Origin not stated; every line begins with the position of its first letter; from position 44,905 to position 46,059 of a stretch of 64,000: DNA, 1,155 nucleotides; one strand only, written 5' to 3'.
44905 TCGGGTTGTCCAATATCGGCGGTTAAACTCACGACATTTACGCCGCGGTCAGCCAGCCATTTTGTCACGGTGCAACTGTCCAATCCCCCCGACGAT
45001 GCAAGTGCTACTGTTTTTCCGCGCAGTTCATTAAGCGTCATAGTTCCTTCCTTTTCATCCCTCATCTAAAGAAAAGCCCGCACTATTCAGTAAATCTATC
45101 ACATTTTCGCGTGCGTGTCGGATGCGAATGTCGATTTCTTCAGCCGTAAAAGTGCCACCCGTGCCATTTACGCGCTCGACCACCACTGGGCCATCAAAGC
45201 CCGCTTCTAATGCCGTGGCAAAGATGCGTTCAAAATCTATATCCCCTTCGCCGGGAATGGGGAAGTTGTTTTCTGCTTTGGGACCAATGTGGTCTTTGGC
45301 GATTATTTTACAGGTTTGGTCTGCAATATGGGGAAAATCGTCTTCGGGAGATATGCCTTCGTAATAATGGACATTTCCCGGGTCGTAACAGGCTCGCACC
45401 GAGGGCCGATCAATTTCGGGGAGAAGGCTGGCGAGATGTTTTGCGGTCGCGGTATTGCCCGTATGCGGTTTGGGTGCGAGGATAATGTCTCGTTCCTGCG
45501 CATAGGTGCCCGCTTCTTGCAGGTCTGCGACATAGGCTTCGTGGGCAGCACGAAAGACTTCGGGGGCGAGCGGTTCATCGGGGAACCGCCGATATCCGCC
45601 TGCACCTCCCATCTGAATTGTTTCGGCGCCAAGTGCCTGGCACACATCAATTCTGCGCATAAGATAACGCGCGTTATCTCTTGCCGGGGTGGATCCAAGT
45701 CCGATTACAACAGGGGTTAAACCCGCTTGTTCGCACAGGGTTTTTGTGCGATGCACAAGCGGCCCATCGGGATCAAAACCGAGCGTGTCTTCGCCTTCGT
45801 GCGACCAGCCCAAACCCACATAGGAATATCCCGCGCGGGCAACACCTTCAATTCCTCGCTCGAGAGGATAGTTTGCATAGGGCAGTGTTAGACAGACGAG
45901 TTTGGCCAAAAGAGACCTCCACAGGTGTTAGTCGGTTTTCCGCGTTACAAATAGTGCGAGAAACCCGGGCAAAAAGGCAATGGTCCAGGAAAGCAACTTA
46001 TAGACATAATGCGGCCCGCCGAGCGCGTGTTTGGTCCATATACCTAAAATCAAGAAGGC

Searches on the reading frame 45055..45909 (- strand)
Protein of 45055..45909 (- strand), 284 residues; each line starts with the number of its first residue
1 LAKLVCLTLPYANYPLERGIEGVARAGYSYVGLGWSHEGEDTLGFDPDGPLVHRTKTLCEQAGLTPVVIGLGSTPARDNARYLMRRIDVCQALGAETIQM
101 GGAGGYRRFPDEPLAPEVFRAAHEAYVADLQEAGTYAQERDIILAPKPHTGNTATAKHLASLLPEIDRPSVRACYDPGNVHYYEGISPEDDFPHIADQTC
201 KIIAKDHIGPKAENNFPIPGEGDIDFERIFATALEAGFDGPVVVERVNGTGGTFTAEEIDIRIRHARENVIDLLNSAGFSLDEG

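Call 67: search_protein_families(library=pfam, max_evalue=0.001, proteins=[window:45055-45909:-])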
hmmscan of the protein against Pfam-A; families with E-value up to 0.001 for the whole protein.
window:45055-45909:- (284 aa): 1 family
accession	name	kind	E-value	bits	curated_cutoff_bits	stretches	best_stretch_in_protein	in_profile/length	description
PF01261.30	AP_endonuc_2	-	7.4e-26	91.8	31.1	1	23-250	4-233/249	Xylose isomerase-like TIM barrel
